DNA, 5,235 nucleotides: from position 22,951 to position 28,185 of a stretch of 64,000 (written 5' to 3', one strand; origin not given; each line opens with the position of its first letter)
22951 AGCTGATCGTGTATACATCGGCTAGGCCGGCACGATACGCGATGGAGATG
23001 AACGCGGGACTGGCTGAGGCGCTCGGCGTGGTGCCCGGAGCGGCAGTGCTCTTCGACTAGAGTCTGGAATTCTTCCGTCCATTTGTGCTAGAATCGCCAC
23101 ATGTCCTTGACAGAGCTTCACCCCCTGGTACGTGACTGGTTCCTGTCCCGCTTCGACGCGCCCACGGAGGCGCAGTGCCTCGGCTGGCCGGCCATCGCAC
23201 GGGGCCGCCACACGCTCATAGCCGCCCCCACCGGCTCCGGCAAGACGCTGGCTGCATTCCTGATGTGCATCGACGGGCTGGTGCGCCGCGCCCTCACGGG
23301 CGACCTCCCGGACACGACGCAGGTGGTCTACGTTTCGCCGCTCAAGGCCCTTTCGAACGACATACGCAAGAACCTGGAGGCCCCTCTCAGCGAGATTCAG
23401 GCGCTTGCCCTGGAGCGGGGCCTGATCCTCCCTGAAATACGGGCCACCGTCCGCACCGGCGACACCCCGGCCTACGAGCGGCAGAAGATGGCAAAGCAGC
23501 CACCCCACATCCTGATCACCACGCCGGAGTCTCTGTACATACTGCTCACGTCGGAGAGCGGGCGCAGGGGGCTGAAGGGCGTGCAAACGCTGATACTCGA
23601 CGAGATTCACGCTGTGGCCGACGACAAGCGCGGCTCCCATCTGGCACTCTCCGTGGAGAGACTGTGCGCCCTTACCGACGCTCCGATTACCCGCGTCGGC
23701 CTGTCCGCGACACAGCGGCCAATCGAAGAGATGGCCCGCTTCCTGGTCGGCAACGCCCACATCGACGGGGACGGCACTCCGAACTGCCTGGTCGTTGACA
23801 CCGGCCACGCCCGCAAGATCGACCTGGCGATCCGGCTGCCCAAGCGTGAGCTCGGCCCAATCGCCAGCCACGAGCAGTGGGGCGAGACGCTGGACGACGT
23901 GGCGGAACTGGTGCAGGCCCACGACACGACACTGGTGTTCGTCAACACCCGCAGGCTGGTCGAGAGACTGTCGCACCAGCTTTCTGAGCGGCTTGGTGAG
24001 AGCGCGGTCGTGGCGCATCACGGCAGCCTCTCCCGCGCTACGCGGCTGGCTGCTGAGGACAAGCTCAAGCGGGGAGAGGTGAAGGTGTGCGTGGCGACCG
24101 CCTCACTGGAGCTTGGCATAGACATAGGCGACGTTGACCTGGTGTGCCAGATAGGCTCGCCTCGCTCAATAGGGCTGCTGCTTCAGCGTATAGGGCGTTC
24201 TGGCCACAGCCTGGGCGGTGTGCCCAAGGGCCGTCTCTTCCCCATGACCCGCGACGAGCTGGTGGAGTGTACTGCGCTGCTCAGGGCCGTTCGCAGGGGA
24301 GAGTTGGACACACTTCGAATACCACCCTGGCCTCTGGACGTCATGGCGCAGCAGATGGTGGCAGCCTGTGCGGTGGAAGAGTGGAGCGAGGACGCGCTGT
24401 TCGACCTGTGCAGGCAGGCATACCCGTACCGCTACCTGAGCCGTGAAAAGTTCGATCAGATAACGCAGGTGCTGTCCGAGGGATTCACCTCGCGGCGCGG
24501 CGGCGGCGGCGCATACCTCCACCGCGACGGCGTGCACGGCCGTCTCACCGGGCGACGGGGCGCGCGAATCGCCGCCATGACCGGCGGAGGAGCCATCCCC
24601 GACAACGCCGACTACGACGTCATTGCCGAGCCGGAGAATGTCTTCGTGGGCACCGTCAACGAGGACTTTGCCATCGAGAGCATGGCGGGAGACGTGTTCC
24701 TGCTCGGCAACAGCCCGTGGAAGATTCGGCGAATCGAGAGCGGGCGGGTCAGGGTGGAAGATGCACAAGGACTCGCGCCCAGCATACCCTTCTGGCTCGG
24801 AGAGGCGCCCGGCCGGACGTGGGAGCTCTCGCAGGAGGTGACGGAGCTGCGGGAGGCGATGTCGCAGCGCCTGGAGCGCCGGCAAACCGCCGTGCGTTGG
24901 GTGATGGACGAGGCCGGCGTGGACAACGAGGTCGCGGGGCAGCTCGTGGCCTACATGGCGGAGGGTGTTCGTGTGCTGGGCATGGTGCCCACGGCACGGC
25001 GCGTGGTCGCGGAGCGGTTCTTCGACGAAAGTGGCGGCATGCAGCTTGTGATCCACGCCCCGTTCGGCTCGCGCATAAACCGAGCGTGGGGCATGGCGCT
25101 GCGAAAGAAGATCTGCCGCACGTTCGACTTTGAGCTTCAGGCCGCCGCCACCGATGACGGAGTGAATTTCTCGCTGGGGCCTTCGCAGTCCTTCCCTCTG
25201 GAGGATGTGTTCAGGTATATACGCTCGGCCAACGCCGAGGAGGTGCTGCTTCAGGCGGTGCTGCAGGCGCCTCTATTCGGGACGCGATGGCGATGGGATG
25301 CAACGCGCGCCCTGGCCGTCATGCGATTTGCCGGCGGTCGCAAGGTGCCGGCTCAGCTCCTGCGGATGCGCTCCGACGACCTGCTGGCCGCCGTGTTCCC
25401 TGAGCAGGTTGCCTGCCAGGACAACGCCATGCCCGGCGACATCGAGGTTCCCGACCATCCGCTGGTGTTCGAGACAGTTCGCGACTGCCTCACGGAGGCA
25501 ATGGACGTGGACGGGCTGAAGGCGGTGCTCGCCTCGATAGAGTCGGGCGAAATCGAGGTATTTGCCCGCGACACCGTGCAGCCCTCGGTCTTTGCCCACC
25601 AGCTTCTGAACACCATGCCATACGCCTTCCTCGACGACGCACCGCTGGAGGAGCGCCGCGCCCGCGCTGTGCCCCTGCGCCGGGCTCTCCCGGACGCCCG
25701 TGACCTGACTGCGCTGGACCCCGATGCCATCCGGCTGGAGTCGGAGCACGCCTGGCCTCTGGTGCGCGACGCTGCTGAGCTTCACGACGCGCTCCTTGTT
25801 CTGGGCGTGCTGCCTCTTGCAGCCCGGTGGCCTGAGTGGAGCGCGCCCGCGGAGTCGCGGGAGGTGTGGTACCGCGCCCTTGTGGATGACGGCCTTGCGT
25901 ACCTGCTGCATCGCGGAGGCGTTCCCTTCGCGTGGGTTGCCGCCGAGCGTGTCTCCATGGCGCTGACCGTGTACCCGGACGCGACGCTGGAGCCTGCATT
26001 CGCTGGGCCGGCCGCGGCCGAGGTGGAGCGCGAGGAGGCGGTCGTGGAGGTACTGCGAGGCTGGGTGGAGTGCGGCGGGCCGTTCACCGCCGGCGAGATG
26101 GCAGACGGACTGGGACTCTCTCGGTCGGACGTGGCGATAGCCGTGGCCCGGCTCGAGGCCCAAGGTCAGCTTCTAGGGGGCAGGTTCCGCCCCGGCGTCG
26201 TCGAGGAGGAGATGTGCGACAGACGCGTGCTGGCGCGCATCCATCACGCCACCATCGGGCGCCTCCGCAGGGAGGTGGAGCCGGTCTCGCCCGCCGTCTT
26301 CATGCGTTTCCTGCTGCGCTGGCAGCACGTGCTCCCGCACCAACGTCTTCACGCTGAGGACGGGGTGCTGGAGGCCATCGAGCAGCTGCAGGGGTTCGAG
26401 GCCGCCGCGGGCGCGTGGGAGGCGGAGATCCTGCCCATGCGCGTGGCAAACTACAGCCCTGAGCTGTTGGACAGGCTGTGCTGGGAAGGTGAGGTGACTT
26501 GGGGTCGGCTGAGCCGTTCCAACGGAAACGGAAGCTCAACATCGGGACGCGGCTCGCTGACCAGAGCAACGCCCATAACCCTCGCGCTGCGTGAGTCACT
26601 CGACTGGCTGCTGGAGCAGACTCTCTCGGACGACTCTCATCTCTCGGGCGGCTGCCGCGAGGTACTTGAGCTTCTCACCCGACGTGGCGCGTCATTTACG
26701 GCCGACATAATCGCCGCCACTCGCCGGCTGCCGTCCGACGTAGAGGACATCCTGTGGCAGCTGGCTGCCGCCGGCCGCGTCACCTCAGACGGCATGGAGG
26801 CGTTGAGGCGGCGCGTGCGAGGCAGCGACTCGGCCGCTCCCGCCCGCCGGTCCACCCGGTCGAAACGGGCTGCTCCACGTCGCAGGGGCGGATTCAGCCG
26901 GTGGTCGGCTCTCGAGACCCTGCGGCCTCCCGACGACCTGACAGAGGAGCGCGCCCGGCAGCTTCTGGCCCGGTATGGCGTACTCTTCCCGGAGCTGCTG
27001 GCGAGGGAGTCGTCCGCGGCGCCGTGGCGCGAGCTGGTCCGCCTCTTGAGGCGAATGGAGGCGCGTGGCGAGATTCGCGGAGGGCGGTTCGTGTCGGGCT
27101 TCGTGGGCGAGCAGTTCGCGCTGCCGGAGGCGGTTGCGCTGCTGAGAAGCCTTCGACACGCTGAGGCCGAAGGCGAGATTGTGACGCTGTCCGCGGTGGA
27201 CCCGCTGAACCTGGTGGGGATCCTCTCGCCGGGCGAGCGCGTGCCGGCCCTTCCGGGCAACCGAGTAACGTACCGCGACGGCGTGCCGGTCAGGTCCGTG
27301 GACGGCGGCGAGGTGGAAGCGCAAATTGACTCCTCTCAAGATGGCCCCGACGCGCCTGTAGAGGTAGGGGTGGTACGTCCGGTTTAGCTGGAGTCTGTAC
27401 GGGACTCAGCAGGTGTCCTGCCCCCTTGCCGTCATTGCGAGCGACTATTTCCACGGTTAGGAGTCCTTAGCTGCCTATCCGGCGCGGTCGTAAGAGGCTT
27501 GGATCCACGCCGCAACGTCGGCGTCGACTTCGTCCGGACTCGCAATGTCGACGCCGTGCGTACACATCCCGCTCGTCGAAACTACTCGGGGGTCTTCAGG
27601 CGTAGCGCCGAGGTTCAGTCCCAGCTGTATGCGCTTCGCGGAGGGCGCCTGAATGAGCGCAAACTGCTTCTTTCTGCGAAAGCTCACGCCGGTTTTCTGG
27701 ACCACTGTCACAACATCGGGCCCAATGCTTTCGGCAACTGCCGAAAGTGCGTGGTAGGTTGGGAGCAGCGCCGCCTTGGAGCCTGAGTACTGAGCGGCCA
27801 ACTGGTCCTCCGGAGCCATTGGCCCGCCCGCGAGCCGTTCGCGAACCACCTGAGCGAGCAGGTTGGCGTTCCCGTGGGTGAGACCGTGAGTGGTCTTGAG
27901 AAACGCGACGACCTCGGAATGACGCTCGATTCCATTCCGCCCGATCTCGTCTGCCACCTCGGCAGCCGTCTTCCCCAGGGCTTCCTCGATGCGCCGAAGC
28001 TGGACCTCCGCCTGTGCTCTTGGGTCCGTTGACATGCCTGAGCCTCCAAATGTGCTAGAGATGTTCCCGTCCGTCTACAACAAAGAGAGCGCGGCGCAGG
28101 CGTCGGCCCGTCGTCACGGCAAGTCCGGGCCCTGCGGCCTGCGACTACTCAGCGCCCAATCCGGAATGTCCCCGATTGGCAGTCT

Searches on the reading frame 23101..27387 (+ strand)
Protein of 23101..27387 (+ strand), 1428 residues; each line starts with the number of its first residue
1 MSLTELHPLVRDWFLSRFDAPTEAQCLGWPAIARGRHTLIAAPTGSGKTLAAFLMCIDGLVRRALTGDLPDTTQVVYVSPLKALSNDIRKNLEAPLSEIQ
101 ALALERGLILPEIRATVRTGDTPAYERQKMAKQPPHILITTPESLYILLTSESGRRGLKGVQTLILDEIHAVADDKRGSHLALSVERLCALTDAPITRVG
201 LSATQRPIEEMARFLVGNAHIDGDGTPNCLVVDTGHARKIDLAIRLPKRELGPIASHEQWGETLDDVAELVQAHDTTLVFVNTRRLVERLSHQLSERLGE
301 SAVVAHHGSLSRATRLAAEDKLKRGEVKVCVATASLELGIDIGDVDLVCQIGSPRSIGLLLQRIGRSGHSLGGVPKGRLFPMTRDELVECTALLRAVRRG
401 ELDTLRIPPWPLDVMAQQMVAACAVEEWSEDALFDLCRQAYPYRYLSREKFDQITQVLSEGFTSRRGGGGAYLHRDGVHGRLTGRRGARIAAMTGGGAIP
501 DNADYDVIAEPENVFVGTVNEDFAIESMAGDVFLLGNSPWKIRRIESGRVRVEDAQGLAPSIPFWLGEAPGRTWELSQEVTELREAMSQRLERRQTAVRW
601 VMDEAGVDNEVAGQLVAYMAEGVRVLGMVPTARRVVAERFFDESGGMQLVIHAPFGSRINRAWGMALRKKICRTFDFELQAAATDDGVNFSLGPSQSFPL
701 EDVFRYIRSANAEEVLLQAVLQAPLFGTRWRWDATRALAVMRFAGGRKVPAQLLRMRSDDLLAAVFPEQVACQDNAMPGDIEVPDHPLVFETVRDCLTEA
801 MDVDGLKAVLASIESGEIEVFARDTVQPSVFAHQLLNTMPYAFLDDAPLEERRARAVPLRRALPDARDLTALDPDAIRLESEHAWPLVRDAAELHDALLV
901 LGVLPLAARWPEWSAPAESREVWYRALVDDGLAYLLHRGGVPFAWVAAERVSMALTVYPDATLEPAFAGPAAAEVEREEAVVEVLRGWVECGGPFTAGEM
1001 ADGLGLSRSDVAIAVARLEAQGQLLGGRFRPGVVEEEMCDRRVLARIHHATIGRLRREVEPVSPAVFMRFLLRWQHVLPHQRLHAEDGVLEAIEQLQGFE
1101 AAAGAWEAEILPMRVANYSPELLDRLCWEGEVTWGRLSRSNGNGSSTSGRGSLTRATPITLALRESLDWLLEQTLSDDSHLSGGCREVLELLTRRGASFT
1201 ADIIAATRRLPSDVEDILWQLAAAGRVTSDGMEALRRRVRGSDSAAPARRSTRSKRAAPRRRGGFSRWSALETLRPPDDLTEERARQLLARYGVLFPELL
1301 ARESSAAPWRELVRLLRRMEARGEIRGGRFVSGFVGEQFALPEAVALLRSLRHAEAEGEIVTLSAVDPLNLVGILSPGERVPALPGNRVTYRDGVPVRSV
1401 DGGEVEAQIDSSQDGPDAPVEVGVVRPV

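Call 34: search_protein_families(library=pfam, proteins=[window:23101-27387:+], max_evalue=0.00001)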
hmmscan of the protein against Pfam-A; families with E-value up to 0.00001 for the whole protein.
window:23101-27387:+ (1428 aa): 8 families
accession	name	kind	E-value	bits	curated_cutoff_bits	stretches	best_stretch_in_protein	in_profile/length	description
PF08494.16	DEAD_assoc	-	1e-49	169.4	23.5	1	629-832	1-191/191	DEAD/H associated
PF19306.5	WH_Lhr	-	1.7e-31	109.3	27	1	395-557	1-163/168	Large helicase-related protein, winged helix domain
PF00270.35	DEAD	-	3.6e-31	108.6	26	1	22-206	1-161/167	DEAD/DEAH box helicase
PF23234.1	WH4_Lhr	-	5.3e-28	96.9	27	1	1279-1358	6-85/87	Large helicase-related protein, winged-helix domain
PF00271.37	Helicase_C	-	1.8e-19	70.5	23.5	1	267-368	6-107/110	Helicase conserved C-terminal domain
PF23235.1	WH3_Lhr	-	1.7e-14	54.3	27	1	1062-1135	1-73/95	Large helicase-related protein, winged-helix domain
PF04851.21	ResIII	-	4.3e-08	33.7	22.5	1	34-204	22-161/164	Type III restriction enzyme, res subunit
PF22590.2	Cas3-like_C_2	-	9.1e-06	26.3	27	0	276-366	4-100/106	CRISPR-associated nuclease/helicase Cas3, C-terminal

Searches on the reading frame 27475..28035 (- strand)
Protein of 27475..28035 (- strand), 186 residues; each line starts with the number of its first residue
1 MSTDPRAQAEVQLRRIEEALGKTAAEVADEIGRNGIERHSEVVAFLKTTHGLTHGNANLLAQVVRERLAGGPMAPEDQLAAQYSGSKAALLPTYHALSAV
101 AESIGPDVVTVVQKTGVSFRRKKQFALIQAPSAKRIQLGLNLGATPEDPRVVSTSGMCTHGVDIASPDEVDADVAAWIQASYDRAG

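Call 35: search_protein_families(library=pfam, proteins=[window:27475-28035:-], max_evalue=0.00001)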
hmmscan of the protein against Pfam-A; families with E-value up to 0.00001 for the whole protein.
window:27475-28035:- (186 aa): 2 families
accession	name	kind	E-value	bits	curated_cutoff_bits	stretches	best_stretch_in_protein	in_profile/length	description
PF18899.5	DUF5655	-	8.8e-19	68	24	1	81-183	3-107/109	Domain of unknown function (DUF5655)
PF14117.11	DUF4287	-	4e-11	43.2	27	1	13-65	6-59/60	Domain of unknown function (DUF4287)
